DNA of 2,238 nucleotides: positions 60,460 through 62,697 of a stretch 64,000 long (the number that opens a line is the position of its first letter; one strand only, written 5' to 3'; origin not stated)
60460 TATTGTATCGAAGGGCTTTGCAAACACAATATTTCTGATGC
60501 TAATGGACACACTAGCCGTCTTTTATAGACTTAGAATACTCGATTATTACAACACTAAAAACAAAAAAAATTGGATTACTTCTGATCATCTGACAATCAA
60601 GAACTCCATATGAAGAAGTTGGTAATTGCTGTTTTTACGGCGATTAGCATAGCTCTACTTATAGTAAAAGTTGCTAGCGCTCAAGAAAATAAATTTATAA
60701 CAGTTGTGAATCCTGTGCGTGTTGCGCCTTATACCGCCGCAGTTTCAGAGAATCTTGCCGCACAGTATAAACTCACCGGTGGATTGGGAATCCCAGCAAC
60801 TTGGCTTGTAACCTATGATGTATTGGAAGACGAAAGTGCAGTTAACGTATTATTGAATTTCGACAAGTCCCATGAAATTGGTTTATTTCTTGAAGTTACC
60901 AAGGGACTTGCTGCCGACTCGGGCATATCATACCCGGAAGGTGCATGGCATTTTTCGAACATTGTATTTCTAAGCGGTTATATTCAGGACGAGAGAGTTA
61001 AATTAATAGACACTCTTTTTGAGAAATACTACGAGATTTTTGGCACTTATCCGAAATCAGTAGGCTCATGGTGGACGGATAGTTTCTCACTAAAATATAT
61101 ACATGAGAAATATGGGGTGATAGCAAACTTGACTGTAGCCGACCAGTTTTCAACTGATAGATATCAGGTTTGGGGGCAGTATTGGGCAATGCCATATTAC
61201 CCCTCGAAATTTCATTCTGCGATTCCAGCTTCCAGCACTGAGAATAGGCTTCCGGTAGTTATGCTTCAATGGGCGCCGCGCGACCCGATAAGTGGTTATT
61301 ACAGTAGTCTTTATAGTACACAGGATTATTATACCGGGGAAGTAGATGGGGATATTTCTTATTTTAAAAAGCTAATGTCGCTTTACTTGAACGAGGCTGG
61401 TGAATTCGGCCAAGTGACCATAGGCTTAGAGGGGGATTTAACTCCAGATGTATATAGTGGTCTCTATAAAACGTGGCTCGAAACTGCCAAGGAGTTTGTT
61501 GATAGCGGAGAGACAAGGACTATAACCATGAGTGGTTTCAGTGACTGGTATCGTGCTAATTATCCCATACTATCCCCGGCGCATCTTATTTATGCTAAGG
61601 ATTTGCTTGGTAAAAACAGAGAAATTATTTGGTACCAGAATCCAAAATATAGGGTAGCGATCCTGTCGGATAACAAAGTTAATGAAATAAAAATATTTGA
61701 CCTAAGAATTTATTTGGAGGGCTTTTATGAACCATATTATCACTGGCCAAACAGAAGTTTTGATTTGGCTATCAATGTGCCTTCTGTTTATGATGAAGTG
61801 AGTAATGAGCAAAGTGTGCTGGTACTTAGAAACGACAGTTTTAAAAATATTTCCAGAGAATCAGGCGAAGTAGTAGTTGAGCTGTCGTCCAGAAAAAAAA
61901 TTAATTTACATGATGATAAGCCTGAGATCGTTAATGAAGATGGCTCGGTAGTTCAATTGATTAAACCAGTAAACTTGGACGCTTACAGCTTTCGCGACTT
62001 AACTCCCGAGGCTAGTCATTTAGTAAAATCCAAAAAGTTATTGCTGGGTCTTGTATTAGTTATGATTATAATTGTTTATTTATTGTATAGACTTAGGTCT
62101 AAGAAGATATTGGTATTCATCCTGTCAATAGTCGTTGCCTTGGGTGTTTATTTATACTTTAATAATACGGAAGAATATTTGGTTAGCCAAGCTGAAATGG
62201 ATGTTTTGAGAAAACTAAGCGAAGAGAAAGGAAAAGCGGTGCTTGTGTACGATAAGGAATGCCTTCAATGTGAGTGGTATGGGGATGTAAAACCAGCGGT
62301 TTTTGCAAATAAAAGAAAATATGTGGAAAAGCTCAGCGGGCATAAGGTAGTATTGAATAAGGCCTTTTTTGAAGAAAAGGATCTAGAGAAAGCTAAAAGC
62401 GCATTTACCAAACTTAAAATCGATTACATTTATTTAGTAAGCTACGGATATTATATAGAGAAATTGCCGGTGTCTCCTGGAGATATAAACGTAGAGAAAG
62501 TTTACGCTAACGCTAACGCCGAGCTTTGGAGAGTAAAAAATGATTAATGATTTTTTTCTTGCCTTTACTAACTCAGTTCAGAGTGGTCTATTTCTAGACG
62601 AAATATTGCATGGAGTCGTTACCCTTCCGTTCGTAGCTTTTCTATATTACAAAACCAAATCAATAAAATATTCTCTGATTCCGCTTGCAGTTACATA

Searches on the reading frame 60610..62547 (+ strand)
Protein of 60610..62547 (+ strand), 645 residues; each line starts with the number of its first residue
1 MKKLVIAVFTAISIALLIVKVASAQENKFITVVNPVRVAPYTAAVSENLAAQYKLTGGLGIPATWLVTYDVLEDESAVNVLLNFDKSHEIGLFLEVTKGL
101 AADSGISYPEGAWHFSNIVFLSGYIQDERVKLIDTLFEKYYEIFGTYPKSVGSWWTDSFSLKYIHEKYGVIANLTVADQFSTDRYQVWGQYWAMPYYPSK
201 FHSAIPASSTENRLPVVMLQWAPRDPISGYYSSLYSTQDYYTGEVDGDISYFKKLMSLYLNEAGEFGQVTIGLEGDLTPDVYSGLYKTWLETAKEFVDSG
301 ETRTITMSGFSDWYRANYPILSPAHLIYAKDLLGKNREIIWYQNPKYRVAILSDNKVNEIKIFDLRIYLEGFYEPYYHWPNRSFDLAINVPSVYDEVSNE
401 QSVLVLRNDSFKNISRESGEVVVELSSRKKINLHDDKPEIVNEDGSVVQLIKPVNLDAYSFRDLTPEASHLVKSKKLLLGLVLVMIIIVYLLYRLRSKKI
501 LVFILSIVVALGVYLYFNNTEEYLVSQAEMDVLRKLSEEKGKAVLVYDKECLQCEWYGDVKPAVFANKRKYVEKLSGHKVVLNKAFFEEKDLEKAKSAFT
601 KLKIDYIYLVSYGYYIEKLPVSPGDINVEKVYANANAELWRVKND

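Call 11: find_encoding_contigs(protein=window:60610-62547:+, flank=10000, max_places=2)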
Protein window:60610-62547:+ (645 aa): 17 contigs read that carry it; 2 places shown.
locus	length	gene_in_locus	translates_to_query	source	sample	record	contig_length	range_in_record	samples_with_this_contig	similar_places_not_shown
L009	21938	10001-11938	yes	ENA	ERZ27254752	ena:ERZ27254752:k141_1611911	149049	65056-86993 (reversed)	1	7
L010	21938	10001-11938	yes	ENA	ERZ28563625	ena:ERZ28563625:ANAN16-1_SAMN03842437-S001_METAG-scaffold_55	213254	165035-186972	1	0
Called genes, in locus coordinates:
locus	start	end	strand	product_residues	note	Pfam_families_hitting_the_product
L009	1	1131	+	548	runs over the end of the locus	PF13231:PMT_2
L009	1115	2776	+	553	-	PF02366:PMT, PF13231:PMT_2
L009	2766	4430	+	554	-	PF13231:PMT_2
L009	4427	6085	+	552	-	PF02366:PMT (weak), PF13231:PMT_2 (weak)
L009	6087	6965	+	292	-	PF00535:Glycos_transf_2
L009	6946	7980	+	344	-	PF13439:Glyco_transf_4 (weak), PF00534:Glycos_transf_1, PF13692:Glyco_trans_1_4, PF20706:GT4-conflict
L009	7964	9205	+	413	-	PF01943:Polysacc_synt, PF13440:Polysacc_synt_3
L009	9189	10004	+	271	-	PF13641:Glyco_tranf_2_3 (weak), PF00535:Glycos_transf_2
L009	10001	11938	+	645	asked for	-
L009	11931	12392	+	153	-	-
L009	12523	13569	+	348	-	PF01370:Epimerase, PF02719:Polysacc_synt_2 (weak), PF04321:RmlD_sub_bind (weak), PF16363:GDP_Man_Dehyd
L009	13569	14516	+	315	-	PF01370:Epimerase, PF02719:Polysacc_synt_2 (faint), PF13460:NAD_binding_10 (weak), PF01073:3Beta_HSD (weak), PF16363:GDP_Man_Dehyd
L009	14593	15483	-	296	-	PF05050:Methyltransf_21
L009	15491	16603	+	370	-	PF13439:Glyco_transf_4, PF20706:GT4-conflict, PF00534:Glycos_transf_1, PF13692:Glyco_trans_1_4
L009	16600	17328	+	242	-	PF00106:adh_short, PF01370:Epimerase (weak), PF13561:adh_short_C2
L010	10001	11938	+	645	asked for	-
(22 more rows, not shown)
